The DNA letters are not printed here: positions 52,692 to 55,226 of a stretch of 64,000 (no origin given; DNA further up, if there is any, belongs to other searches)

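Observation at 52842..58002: Tandem paralogous lipoproteins that combine Big_2 domains with clostripain-like (C11) cysteine peptidase domains, inserted next to rplM-rpsI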

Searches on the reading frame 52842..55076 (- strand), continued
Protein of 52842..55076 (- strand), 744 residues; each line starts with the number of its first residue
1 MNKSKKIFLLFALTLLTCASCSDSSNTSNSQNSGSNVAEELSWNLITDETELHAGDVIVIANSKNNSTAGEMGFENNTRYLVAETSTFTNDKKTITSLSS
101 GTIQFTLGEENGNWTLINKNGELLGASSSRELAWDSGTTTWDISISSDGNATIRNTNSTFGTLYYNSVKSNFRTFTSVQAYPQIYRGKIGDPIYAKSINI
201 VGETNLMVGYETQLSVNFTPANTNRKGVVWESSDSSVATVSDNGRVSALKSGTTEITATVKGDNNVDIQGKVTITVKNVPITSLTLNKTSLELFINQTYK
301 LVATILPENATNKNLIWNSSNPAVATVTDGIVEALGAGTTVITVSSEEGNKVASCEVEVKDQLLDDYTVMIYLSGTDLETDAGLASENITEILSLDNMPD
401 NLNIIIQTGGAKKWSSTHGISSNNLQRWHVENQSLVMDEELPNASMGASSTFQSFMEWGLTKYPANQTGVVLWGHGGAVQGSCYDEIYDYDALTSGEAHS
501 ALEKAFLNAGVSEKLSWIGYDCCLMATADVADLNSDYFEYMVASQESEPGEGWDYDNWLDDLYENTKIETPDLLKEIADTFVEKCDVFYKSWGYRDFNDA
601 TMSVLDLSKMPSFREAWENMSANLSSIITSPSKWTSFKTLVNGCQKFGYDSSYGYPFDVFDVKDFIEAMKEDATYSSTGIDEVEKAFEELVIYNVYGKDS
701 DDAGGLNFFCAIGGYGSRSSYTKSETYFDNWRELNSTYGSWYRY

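Call 12: find_encoding_contigs(protein=P0018, flank=8000, max_places=3)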
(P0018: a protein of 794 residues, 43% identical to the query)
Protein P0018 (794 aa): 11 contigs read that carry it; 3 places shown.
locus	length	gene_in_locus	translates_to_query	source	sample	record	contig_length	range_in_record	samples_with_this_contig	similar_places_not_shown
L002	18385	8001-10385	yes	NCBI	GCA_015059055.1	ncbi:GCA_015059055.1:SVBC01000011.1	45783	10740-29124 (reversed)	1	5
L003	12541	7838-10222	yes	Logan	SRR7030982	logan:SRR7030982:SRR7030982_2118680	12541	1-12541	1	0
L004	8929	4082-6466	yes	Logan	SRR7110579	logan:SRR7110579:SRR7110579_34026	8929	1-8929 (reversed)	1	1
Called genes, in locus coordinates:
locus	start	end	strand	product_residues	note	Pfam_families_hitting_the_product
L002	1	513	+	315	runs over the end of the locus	PF08271:Zn_Ribbon_TF (faint), PF00089:Trypsin, PF13365:Trypsin_2, PF10459:Peptidase_S46 (weak)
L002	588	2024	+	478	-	PF06271:RDD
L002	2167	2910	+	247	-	PF02540:NAD_synthase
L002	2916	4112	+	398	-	PF17767:NAPRTase_N, PF04095:NAPRTase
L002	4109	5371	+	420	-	-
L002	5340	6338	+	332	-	PF06271:RDD (weak)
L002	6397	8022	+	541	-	-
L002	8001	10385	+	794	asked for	PF02368:Big_2, PF22359:Big-like (faint), PF26182:Ig_NUP210_5th (weak), PF26918:Ig_Eae (faint), PF02368:Big_2, PF03415:Peptidase_C11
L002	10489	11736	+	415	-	PF02661:Fic (weak)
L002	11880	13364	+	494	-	PF00005:ABC_tran, PF13304:AAA_21 (faint), PF00005:ABC_tran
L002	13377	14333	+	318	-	PF00528:BPD_transp_1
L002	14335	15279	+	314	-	PF00528:BPD_transp_1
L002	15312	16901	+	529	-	PF27319:MG185_MG260 (weak), PF13416:SBP_bac_8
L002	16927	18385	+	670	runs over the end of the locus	PF00565:SNase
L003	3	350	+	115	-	?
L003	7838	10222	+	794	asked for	PF02368:Big_2, PF22359:Big-like (faint), PF26182:Ig_NUP210_5th (weak), PF26918:Ig_Eae (faint), PF02368:Big_2, PF03415:Peptidase_C11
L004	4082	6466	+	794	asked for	PF02368:Big_2, PF22359:Big-like (faint), PF26182:Ig_NUP210_5th (weak), PF26918:Ig_Eae (faint), PF02368:Big_2, PF03415:Peptidase_C11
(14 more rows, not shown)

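Call 61: list_cluster_members(proteins=[window:52845-55076:-, window:55408-58002:-])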
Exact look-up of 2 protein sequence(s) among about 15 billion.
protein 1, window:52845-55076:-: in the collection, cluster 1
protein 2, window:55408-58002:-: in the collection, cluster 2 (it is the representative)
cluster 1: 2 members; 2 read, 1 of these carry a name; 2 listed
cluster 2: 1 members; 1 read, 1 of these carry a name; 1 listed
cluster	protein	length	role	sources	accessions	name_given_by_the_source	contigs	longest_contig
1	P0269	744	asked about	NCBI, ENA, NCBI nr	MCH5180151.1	MAG: Ig-like domain-containing protein [Erysipelotrichales bacterium] | Ig-like domain-containing protein [Erysipelotrichales bacterium]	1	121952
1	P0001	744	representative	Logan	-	-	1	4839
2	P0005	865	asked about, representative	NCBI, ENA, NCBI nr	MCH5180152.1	MAG: Ig-like domain-containing protein [Erysipelotrichales bacterium] | Ig-like domain-containing protein [Erysipelotrichales bacterium]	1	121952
